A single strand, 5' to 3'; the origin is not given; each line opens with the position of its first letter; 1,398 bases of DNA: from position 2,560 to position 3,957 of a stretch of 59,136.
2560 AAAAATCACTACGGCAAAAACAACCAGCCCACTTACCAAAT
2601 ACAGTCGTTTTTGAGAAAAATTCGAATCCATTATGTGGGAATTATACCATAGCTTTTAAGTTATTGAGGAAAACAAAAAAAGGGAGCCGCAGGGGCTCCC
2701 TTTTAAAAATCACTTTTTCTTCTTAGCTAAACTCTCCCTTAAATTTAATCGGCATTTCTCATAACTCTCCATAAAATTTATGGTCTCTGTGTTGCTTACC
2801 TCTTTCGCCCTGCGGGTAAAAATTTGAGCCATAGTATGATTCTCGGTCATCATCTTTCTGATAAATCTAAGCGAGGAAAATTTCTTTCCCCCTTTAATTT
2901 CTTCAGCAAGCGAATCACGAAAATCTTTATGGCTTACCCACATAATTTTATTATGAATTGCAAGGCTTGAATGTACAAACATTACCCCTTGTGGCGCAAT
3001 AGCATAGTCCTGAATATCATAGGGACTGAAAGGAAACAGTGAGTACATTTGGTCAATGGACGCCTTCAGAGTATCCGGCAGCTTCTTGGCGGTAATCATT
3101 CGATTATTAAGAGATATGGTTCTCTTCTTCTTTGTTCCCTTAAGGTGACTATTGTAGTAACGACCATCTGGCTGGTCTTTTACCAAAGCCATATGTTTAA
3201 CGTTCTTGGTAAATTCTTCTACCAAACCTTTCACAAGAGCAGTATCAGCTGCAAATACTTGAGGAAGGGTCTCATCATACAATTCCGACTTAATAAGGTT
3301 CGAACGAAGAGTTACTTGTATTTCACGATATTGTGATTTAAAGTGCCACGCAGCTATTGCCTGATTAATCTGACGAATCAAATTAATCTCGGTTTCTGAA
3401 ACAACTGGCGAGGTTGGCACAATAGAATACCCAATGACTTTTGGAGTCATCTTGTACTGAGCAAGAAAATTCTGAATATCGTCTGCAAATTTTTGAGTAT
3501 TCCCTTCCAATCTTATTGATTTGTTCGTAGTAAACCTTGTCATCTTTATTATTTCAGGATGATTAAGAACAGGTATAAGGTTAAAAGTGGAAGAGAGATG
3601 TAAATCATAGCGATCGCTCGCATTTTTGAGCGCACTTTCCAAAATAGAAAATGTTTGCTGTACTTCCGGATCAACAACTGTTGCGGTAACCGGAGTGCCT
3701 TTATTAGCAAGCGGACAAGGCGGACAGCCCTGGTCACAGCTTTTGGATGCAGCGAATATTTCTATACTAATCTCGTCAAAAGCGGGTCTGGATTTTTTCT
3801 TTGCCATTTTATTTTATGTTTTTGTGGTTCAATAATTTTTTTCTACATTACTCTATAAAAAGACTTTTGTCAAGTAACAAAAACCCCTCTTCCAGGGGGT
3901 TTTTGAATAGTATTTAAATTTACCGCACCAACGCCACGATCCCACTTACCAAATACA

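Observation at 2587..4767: dcw cluster split by two self-contained gene cassettes with a chimeric ftsI'-'ftsL junction between them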

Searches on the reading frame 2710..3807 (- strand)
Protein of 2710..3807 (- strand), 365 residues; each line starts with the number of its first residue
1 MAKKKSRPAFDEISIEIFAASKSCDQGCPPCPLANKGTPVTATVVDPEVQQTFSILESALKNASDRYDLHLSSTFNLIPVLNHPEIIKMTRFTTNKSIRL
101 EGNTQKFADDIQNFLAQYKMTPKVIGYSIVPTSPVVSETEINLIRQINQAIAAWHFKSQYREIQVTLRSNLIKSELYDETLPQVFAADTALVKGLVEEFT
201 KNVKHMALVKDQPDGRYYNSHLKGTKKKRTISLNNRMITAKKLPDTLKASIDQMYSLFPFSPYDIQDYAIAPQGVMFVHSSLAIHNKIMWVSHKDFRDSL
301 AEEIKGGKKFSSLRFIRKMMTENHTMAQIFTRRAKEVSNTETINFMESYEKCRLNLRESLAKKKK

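Call 5: search_protein_families(library=pfam, proteins=[window:2710-3807:-], max_evalue=0.01)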
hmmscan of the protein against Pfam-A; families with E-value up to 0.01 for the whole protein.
window:2710-3807:- (365 aa): 0 families

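Call 11: find_encoding_contigs(protein=window:2710-3807:-, flank=10000, max_places=10)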
Protein window:2710-3807:- (365 aa): 3 contigs read that carry it; 2 places shown.
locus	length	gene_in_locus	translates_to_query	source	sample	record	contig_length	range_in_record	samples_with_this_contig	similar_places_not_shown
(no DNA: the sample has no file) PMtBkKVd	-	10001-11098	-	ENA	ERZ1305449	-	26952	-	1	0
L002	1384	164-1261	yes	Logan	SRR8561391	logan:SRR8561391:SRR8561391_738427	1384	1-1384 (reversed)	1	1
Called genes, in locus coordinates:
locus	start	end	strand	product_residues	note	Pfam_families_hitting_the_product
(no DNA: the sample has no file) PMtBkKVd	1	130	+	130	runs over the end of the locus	-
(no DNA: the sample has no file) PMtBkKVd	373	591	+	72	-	-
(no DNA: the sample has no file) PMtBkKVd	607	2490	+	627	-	PF00012:HSP70, PF06723:MreB_Mbl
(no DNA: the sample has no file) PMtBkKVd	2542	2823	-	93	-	-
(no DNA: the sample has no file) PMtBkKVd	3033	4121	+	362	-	PF00226:DnaJ, PF01556:DnaJ_C, PF00684:DnaJ_CXXCXGXG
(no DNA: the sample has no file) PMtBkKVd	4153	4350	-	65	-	-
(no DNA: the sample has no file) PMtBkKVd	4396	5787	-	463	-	PF01406:tRNA-synt_1e, PF09334:tRNA-synt_1g (weak), PF23493:CysS_C (weak)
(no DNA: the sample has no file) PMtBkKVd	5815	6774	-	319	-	PF01544:CorA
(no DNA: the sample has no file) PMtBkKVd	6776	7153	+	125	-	PF00829:Ribosomal_L21p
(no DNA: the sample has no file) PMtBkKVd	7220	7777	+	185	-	PF02381:MraZ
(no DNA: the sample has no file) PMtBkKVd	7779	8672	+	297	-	PF01795:Methyltransf_5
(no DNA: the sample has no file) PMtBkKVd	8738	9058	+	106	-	-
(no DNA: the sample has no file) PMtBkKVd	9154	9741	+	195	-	-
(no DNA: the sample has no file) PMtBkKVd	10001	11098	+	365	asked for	-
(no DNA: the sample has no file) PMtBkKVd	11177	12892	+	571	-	PF03717:PBP_dimer, PF00905:Transpeptidase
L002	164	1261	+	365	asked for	-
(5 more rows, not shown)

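Call 15: find_homologous_proteins(query=window:2710-3807:-)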
Query window:2710-3807:- (365 aa): 3 proteins with E <= 0.001 among 3611 candidates.
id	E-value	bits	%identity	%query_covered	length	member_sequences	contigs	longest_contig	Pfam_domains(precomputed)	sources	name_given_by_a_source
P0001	8.9e-240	812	100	100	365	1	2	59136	-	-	-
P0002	1.8e-198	677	83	100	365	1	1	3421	-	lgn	-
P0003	2.1e-22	98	28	78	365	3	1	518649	-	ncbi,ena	-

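Call 19: find_encoding_contigs(protein=P0002, flank=10000)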
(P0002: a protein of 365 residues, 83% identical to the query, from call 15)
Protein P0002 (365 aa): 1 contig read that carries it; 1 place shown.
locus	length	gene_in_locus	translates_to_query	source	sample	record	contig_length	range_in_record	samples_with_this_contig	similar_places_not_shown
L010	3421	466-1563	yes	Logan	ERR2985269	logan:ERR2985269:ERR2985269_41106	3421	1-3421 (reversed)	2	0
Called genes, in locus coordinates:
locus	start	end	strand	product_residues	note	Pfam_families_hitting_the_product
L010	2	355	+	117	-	?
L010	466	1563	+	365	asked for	-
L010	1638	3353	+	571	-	PF03717:PBP_dimer, PF00905:Transpeptidase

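Call 20: find_encoding_contigs(protein=P0003, flank=6000, max_places=3)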
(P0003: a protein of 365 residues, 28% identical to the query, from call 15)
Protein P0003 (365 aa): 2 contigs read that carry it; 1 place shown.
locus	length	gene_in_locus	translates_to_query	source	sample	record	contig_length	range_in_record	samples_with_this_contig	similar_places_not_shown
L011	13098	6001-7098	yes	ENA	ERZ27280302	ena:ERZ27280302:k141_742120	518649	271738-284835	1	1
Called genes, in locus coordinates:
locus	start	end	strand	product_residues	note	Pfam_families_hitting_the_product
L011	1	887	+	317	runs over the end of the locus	PF18030:Rimk_N, PF02655:ATP-grasp_3, PF08443:RimK, PF02955:GSH-S_ATP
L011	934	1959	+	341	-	PF05496:RuvB_N, PF06068:TIP49 (faint), PF13177:DNA_pol3_delta2 (weak), PF00004:AAA, PF07728:AAA_5 (weak), PF13173:AAA_14 (weak), PF13401:AAA_22 (faint), PF13177:DNA_pol3_delta2, +1 more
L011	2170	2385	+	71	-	-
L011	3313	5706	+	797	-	-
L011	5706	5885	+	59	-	-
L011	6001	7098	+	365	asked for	-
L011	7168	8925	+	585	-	-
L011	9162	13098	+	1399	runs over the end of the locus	PF07581:Glug (faint), PF13229:Beta_helix (weak), PF05048:NosD, PF13229:Beta_helix, PF01471:PG_binding_1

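Call 29: search_protein_families(library=ncbifam, proteins=[window:2710-3807:-, P0003], max_evalue=1)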
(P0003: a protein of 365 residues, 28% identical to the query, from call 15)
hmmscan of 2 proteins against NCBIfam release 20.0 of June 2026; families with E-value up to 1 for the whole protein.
window:2710-3807:- (365 aa): 1 family
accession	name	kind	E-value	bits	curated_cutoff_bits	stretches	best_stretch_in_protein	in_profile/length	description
NF045609.1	EpsI_type_B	exception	0.038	13.4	220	1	121-186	13-79/221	exosortase-associated protein EpsI, B-type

P0003 (365 aa): 0 families

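Call 38: search_protein_representatives(alignment_id=A3)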
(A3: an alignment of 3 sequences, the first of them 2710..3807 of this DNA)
Query: 3 sequences, 365 profile positions. Proteins with E-value up to 0.001 (for the whole library): 71; up to 1e-10: 55; up to 1e-30: 37. The best 71 are listed.
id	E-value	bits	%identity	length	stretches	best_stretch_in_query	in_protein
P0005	2.3e-117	408.3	-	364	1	11-361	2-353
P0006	4.1e-116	404.2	-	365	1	13-363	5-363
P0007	5.3e-86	305.1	-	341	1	14-338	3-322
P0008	2.5e-84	299.6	-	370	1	12-360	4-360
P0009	6.2e-83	295.0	-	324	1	14-326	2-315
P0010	6.3e-82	291.7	-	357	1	11-356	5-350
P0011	8.3e-82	291.3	-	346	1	15-355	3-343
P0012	1.4e-80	287.3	-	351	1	14-349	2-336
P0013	4.3e-79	282.4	-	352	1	13-356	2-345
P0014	4.6e-75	269.1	-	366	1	13-336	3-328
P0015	7.5e-74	265.2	-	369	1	13-329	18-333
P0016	3.0e-72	259.9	-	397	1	12-353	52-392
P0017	3.1e-72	259.8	-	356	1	13-354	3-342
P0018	2.1e-68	247.3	-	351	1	14-361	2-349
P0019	2.6e-66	240.4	-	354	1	14-355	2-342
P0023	1.2e-61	225.0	-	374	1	11-352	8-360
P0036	1.4e-41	158.9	-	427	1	14-353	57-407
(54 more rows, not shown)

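Call 40: search_solved_structures(query=A4, max_evalue=10)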
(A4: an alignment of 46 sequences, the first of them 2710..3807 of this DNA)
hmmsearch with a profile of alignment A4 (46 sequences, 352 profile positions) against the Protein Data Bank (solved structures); distinct sequences matched with E-value up to 10: 2.
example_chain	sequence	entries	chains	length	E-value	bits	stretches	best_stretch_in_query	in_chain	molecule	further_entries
6ez4_A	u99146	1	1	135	0.15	14.1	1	115-199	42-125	RNA polymerase II-associated protein 3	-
5zfg_A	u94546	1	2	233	0.47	12.5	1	38-116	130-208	Glutathione S-transferase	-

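Call 41: search_protein_families(library=pfam, alignment_id=A4, max_evalue=1)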
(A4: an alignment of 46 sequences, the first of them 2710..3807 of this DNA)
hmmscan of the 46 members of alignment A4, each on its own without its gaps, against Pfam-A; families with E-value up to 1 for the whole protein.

A. member 1, window:2710-3807:- (365 aa): 0 families

B. families by the number of members that match (of 46 scanned): 26 families (the first 25 are shown)
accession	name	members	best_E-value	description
PF02376.21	CUT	2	0.065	CUT domain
PF22949.1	HRI2_3H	1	0.0045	Heme-regulated eIF-2-alpha kinase, helical domain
PF24975.1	UBA_Rad5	1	0.0099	Fungal Rad5 UBA-like domain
PF03016.20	Exostosin_GT47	1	0.013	Exostosin GT47 domain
PF02196.21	RBD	1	0.014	Raf-like Ras-binding domain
PF15036.11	IL34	1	0.017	Interleukin 34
PF04375.19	HemX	1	0.018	HemX, putative uroporphyrinogen-III C-methyltransferase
PF22333.2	Ago_PAZ_arc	1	0.026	Argonaute, PAZ domain, archaea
PF20204.3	DUF6566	1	0.046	Domain of unknown function (DUF6566)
PF20432.4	Xre-like-HTH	1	0.073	Antitoxin Xre-like helix-turn-helix domain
PF00264.25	Tyrosinase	1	0.087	Common central domain of tyrosinase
PF19469.4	DUF6006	1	0.1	Family of unknown function (DUF6006)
PF12036.14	DUF3522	1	0.11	Protein of unknown function (DUF3522)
PF20710.2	DUF6824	1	0.12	Domain of unknown function (DUF6824)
PF14961.12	BROMI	1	0.13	Broad-minded protein central region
PF04055.27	Radical_SAM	1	0.13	Radical SAM superfamily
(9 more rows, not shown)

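Call 42: predict_structure(alignment_id=A3)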
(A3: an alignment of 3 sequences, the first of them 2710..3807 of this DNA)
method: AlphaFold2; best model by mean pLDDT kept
length: 365 residues; sequences in the alignment: 3
mean_pLDDT: 38.2   pTM: 0.30
mean pLDDT of the five models: 38.2, 33.4, 33.3, 32.1, 31.8
residues with pLDDT >= 90: 0; 70-90: 0; 50-70: 69; < 50: 296
segments of 3 or more residues with pLDDT < 50: 1-144, 158-177, 211-215, 233-297, 310-313, 315-350, 359-365
pLDDT, mean of each block of 10 residues (from residue 1): 29 22 25 24 23 27 28 24 28 25 42 45 41 39 49 50 39 45 56 55 55 50 53 45 34 33 27 24 29 44 50 47 43 31 40 48 47
secondary structure, 60 per line:
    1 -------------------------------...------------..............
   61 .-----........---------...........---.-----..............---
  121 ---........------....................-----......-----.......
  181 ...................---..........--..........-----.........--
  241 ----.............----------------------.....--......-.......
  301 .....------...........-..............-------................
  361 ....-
elements in order: H47-61 E67-74 H84-94 H104-117 E124-131 H138-157 E163-168 H174-199 E203-212 E215-224 E230-238 H245-257 H280-284 H287-292 H294-305 H312-322 H324-337 H345-364

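Call 51: search_protein_families(library=padloc, proteins=[window:2710-3807:-], max_evalue=0.1)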
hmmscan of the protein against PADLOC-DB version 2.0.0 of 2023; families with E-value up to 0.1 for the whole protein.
window:2710-3807:- (365 aa): 0 families

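Call 52: search_protein_families(library=phrogs, proteins=[window:2710-3807:-], max_evalue=0.1)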
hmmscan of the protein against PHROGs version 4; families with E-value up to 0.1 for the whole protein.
window:2710-3807:- (365 aa): 1 family
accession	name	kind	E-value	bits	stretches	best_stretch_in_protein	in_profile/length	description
phrog_21279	-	unknown function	0.018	15.1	0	50-145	175-268/399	-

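Call 53: predict_structure(alignment_id=A4)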
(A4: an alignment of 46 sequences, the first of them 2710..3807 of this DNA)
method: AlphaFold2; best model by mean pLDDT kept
length: 365 residues; sequences in the alignment: 46
mean_pLDDT: 94.3   pTM: 0.92
mean pLDDT of the five models: 94.3, 94.3, 93.9, 93.5, 93.4
residues with pLDDT >= 90: 323; 70-90: 31; 50-70: 8; < 50: 3
segments of 3 or more residues with pLDDT < 50: none
pLDDT, mean of each block of 10 residues (from residue 1): 52 92 89 90 97 98 97 93 98 95 97 98 97 97 98 97 97 97 98 98 97 94 98 97 93 95 92 97 95 98 92 97 98 90 95 97 90
secondary structure, 60 per line:
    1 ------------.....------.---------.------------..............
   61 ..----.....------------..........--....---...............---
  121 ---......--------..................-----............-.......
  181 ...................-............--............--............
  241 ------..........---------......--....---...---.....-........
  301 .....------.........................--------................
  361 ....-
elements in order: E13-17 H47-62 E67-71 E87-93 H96-99 H103-117 E124-129 H138-155 E161-172 H174-199 E201-212 E215-226 E229-240 H247-256 E266-271 E274-277 H293-305 H312-336 H345-364

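Call 55: fold_search(model_id=the predicted structure, library=pdb)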
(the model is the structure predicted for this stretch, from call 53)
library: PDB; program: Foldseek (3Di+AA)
matches with E <= 10: 1471; with E <= 0.001: 0
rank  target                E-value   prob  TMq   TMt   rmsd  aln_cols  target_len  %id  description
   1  3e03_A                1.2e-02  0.72  0.21  0.27   8.6       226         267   10  Crystal structure of a putative dehydrogenase from Xanthomonas campestris (released 2008-09-16)
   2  2pa5_B                1.2e-02  0.44  0.15  0.17  10.2       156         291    8  Crystal structure of human protein tyrosine phosphatase PTPN9 (released 2007-05-15)
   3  2nz6                  1.2e-02  0.25  0.16  0.18  13.1       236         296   11  Crystal structure of the PTPRJ inactivating mutant C1239S (released 2006-12-12)
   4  4ge6_A                1.4e-02  0.30  0.14  0.16  10.8       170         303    8  Crystal structure of human protein tyrosine phosphatase PTPN9 (MEG2) complex with compound 7 (released 2012-10-31)
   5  1nwe                  2.1e-02  0.23  0.16  0.19  11.1       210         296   10  Ptp1B R47C Modified at C47 with N-[4-(2-{2-[3-(2-Bromo-acetylamino)-propionylamino]-3-hydroxy-propionylamino}-ethyl)-phe (released 2003-05-06)
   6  8xqd_A                2.2e-02  0.35  0.15  0.18   9.9       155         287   12  The Crystal Structure of PTPRG from Biortus. (released 2024-03-06)
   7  3o4u                  2.2e-02  0.33  0.14  0.17   9.8       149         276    8  Crystal Structure of HePTP with an Atypically Open WPD Loop (released 2010-11-24)
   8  2pa5_A                2.2e-02  0.28  0.14  0.16  11.2       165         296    7  Crystal structure of human protein tyrosine phosphatase PTPN9 (released 2007-05-15)
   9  9kp0_B                2.4e-02  0.21  0.11  0.11  12.2       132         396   14  Crystal structure of Oryza sativa HPPD (released 2025-06-25)
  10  3qcm_A                2.5e-02  0.16  0.11  0.13  10.4       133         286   14  Human receptor protein tyrosine phosphatase gamma, domain 1, in complex with 2-[(3,4-dichlorobenzyl)sulfanyl]-4-{[3-({ (released 2011-12-28)
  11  1i57                  2.6e-02  0.20  0.15  0.18  11.1       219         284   10  CRYSTAL STRUCTURE OF APO HUMAN PTP1B (C215S) MUTANT (released 2001-08-08)
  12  5ow1                  3.0e-02  0.23  0.18  0.20  11.7       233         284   10  X-Ray Characterization of Striatal-Enriched Protein Tyrosine Phosphatase Inhibitors (released 2017-11-22)
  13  6uk5_A                3.0e-02  0.13  0.13  0.16  19.9       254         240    5  Structure of SAM bound CalS10, an amino pentose methyltransferase from Micromonospora echinaspora involved in calichea (released 2020-10-07)
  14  9vrr_A                4.0e-02  0.30  0.16  0.19   9.5       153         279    8  Crystal structure of human PTPN2 with inhibitor WS3 (released 2025-12-17)
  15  9q80_K                4.0e-02  0.23  0.20  0.15  17.7       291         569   13  Ku70/80 with Ku70 linker and SAP domain bound to a 153 bp H2AX nucleosome (released 2026-01-14)
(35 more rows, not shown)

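Call 58: fold_search(model_id=the predicted structure, library=viral)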
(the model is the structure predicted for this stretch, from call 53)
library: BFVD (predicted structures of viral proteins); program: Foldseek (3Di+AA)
matches with E <= 10: 1403; with E <= 0.001: 1
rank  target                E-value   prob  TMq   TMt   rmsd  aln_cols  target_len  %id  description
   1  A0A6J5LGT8            6.8e-04  0.98  0.26  0.28   8.4       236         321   10  Radical_SAM domain containing protein [uncultured Caudovirales phage]
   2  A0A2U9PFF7            2.3e-03  0.80  0.19  0.25  20.2       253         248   12  Uncharacterized protein [Erwinia phage vB_EamM-Bue1]
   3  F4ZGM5                6.8e-03  0.41  0.14  0.10  12.8       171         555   12  (no name in the UniProt tables at hand)
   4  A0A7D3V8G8            9.6e-03  0.28  0.12  0.12  11.5       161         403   11  Protein-tyrosine phosphatase [Fadolivirus FV1/VV64]
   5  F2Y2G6                1.0e-02  0.21  0.15  0.20  17.9       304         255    8  (no name in the UniProt tables at hand)
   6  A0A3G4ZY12            1.4e-02  0.18  0.13  0.18  22.0       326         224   10  Uncharacterized protein [Edafosvirus sp.]
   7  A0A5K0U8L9            1.5e-02  0.23  0.19  0.22  20.7       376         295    9  Uncharacterized protein [Yasminevirus sp. GU-2018]
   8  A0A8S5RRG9            1.6e-02  0.41  0.25  0.23  12.5       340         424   11  Fe-S oxidoreductase [Podoviridae sp. ctXdu7]
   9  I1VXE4                1.6e-02  0.28  0.19  0.21  16.8       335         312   11  (no name in the UniProt tables at hand)
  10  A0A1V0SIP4            1.7e-02  0.35  0.15  0.17  11.3       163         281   12  Protein-tyrosine phosphatase [Klosneuvirus KNV1]
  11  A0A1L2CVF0            2.1e-02  0.35  0.16  0.25  11.5       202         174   10  Uncharacterized protein [Pectobacterium phage vB_PcaM_CBB]
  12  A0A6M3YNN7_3          2.2e-02  0.60  0.17  0.07   7.9       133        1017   12  Polyprotein [Riboviria sp.]
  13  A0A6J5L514            2.5e-02  0.16  0.14  0.09  19.3       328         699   12  Uncharacterized protein [uncultured Caudovirales phage]
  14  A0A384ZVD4            2.6e-02  0.38  0.24  0.14  16.0       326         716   11  (no name in the UniProt tables at hand)
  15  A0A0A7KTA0            2.6e-02  0.18  0.17  0.23  12.5       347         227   11  Asb018 [Agrotis segetum nucleopolyhedrovirus B]
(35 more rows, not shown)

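Call 59: list_cluster_members(proteins=[P0003, P0005, P0006, P0007, P0008, P0010, P0014, P0016, P0023, P0036])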
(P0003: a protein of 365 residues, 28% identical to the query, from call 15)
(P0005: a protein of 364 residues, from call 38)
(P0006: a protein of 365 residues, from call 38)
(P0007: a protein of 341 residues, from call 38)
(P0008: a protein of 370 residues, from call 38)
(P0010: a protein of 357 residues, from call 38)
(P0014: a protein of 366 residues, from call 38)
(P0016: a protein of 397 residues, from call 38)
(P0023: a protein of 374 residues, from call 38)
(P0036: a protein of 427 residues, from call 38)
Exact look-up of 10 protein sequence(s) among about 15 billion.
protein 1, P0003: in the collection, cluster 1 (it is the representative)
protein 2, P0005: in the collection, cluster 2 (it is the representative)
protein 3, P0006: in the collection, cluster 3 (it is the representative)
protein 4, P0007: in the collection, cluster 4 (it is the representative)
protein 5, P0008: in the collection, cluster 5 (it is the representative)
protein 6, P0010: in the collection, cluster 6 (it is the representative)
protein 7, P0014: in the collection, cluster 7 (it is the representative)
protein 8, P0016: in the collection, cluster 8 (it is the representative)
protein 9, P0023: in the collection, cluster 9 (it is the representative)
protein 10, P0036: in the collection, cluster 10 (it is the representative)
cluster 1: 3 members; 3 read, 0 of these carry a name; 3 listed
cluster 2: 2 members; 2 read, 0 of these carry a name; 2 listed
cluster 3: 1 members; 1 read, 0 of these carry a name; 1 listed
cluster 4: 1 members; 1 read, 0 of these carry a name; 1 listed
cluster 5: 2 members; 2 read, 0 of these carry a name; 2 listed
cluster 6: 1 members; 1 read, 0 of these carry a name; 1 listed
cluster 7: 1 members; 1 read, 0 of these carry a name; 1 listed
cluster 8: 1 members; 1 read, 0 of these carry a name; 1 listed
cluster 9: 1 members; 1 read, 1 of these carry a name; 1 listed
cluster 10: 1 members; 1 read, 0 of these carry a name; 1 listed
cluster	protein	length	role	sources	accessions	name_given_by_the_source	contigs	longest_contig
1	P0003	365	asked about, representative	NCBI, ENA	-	-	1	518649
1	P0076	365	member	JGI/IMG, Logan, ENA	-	-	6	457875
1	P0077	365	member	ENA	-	-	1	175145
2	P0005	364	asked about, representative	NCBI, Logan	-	-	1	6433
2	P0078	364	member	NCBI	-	-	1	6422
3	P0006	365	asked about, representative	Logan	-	-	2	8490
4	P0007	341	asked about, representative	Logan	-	-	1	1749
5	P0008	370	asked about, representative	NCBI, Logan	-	-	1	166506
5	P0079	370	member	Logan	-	-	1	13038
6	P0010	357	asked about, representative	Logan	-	-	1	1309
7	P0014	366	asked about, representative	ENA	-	-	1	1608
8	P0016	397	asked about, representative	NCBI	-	-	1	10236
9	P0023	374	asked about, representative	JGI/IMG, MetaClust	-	\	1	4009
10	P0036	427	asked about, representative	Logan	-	-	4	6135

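Call 60: find_encoding_contigs(protein=P0005, flank=5000, max_places=3)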
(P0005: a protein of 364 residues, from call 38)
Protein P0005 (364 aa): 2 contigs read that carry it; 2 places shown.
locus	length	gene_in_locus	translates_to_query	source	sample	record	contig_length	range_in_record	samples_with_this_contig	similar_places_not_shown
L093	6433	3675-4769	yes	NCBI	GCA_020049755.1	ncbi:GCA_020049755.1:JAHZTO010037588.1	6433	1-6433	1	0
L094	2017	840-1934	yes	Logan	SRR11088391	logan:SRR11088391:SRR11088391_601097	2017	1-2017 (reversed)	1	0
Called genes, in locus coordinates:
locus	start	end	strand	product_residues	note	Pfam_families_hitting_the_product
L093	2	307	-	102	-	?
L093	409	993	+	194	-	-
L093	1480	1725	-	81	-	-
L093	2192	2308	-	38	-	-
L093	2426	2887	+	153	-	PF02590:SPOUT_MTase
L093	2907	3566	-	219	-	PF09335:VTT_dom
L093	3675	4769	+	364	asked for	-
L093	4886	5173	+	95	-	-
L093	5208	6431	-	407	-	?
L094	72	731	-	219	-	PF09335:VTT_dom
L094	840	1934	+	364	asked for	-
